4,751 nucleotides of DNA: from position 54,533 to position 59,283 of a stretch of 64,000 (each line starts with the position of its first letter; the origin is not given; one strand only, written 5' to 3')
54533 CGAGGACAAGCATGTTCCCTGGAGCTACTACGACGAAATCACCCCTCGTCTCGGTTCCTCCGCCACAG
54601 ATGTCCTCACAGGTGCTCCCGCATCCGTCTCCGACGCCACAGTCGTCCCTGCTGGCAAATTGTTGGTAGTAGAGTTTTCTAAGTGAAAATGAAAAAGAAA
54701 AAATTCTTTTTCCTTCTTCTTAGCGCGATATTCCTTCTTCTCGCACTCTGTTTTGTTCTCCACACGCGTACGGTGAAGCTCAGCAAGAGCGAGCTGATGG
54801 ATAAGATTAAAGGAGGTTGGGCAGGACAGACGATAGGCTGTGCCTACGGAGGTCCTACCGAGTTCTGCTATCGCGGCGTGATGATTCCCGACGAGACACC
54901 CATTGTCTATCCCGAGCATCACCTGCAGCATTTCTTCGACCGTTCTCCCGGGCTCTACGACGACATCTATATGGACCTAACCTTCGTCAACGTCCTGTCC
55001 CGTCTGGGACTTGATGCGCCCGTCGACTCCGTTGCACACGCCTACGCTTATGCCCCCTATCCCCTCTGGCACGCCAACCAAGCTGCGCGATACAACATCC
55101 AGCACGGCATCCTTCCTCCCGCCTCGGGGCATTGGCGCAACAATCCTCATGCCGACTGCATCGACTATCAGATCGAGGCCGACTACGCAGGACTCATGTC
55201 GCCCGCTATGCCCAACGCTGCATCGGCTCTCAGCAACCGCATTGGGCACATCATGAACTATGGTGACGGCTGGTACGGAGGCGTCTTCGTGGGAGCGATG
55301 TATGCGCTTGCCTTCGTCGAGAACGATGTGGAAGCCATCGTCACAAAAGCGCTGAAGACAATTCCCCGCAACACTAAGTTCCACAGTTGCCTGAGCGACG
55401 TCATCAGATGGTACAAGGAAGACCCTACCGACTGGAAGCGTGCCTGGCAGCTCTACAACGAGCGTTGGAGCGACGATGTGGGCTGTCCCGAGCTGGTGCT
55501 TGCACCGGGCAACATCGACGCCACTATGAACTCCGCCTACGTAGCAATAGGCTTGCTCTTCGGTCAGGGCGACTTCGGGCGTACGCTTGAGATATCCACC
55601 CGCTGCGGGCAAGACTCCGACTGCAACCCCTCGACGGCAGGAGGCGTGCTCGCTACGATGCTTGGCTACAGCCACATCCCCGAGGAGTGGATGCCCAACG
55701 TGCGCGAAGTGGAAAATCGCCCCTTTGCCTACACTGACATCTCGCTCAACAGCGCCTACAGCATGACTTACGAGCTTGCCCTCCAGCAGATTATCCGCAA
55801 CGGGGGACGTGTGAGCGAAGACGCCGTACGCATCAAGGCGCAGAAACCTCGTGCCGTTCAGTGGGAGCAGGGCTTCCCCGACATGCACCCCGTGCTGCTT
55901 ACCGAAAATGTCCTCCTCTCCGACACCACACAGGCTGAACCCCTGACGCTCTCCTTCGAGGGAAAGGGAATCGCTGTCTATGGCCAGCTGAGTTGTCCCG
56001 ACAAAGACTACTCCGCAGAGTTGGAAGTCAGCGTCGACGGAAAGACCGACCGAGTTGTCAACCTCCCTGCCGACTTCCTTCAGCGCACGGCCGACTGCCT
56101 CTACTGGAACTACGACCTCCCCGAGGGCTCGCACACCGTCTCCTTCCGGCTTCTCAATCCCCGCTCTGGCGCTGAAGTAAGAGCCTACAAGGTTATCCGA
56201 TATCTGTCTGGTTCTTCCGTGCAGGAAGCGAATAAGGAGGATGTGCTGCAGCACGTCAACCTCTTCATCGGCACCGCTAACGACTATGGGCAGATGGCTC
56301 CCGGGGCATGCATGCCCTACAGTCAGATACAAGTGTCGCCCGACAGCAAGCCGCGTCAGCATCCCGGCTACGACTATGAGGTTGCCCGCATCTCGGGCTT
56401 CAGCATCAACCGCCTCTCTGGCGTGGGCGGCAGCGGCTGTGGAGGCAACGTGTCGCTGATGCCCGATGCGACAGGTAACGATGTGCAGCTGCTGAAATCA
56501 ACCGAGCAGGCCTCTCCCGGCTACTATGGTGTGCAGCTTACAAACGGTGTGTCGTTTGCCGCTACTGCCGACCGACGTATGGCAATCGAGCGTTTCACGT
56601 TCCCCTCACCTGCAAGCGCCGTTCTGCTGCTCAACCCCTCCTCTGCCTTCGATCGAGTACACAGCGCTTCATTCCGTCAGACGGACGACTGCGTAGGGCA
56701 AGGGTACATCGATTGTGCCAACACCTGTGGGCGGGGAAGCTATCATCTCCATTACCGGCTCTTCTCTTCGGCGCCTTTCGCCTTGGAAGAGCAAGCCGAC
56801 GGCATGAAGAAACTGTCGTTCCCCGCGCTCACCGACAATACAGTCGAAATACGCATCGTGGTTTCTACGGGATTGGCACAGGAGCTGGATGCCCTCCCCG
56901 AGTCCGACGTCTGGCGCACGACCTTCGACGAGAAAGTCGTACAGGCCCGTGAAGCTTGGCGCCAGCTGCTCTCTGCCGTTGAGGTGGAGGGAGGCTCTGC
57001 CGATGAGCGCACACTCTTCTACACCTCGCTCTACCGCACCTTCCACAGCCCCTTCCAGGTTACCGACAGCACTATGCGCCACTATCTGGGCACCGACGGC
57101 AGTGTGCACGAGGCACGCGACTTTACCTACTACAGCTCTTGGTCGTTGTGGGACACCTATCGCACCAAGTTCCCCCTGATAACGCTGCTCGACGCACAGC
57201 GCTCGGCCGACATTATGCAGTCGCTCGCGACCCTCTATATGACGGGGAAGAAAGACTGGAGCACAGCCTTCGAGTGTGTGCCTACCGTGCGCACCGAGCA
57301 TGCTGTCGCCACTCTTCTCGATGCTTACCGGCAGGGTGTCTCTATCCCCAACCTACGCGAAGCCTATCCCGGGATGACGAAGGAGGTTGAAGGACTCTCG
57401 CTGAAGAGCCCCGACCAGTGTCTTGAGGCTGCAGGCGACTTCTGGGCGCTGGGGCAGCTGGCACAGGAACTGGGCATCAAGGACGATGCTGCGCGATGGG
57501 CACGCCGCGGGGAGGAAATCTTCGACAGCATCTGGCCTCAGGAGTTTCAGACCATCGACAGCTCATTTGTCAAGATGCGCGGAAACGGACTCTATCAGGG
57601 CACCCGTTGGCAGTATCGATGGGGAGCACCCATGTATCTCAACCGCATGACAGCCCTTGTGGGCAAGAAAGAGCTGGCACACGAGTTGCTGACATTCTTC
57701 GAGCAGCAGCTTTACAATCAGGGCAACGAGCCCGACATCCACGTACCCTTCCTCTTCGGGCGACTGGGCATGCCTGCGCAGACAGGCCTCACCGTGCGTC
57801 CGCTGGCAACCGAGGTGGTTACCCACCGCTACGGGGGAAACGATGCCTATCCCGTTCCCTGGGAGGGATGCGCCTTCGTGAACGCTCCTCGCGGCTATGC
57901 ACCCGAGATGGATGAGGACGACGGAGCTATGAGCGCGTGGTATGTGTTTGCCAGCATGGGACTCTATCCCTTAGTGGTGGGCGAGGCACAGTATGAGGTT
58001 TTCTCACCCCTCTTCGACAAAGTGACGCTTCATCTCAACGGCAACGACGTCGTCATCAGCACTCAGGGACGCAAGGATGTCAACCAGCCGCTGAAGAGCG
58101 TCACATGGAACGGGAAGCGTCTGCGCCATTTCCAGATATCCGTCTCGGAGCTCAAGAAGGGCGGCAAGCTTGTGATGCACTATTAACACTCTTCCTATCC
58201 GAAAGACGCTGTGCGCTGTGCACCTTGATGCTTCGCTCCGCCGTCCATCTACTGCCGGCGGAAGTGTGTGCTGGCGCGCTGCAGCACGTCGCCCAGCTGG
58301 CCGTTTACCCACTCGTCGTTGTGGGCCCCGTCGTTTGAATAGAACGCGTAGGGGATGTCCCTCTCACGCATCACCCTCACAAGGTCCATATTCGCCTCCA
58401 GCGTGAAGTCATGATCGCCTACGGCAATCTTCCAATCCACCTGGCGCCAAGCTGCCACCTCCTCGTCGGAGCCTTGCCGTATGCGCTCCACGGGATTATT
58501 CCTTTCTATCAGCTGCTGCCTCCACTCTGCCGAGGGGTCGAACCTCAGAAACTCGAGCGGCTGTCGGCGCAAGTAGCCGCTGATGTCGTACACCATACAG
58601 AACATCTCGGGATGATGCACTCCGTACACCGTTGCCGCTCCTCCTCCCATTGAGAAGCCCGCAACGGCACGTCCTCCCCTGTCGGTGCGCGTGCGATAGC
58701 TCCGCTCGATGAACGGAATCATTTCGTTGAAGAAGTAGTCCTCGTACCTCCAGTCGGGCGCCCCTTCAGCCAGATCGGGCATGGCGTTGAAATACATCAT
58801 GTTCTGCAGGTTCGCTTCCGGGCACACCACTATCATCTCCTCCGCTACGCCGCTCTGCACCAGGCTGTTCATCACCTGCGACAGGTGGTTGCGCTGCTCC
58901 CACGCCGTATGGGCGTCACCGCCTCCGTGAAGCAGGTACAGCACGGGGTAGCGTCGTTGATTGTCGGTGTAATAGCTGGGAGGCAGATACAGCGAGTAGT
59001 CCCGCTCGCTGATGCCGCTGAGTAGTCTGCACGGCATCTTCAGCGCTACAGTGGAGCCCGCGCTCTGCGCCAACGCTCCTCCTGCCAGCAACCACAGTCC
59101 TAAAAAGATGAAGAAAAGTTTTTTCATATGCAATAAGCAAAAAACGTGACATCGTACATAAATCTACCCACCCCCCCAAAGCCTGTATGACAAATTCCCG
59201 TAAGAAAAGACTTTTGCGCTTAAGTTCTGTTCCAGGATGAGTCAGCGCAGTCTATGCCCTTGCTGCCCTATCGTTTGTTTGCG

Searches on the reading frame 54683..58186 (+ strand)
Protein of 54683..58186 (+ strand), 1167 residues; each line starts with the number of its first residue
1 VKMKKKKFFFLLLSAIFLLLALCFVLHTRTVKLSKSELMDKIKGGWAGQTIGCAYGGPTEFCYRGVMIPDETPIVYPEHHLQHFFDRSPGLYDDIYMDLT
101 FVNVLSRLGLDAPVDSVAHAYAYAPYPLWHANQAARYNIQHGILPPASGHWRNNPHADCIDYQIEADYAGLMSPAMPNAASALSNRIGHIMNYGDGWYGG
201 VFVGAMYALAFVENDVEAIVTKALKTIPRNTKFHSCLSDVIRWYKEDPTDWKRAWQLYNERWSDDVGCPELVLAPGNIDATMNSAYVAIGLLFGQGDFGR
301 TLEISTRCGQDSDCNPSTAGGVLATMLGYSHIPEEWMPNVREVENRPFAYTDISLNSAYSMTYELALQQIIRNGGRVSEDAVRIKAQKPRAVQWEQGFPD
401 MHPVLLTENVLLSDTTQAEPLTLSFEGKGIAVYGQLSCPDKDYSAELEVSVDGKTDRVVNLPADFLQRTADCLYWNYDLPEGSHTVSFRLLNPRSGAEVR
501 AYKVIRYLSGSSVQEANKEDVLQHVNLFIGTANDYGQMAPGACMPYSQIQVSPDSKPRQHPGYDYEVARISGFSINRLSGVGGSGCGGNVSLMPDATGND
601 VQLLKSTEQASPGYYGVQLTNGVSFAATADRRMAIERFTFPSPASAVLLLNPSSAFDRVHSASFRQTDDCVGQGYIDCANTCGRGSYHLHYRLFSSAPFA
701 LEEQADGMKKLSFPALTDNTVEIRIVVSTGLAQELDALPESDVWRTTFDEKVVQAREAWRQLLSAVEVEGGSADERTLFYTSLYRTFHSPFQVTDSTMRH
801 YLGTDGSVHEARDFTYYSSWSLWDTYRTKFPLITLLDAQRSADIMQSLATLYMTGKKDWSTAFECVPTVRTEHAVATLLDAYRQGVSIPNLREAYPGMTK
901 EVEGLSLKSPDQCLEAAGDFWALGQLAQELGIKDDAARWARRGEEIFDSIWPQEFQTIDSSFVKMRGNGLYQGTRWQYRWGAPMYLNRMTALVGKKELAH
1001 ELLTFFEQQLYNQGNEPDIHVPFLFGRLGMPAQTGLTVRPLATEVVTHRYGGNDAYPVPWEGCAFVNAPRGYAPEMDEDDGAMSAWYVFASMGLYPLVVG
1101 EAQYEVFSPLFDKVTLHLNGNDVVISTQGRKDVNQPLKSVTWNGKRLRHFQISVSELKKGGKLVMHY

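Call 10: search_protein_families(library=pfam, proteins=[window:54683-58186:+], max_evalue=0.001)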
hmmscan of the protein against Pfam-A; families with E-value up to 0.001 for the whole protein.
window:54683-58186:+ (1167 aa): 3 families
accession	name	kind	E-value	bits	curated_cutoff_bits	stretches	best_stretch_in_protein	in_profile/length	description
PF07971.18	Glyco_hydro_92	-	9.9e-77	259.3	24.6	2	745-1045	12-360/464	Glycosyl hydrolase family 92 catalytic domain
PF03747.19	ADP_ribosyl_GH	-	3.7e-37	129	26.2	1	44-335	1-287/287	ADP-ribosylglycohydrolase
PF17678.7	Glyco_hydro_92N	-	4.3e-35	122.1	34.5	1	524-700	1-193/236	Glycosyl hydrolase family 92 N-terminal domain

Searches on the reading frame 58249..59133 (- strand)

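Call 10: search_protein_families(library=pfam, proteins=[window:58249-59133:-], max_evalue=0.001)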
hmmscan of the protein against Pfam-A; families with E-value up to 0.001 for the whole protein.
window:58249-59133:- (294 aa): 1 family
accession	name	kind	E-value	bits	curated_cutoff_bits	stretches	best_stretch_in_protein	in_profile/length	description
PF00756.26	Esterase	-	1.6e-24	87.5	22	1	43-242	7-194/251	Putative esterase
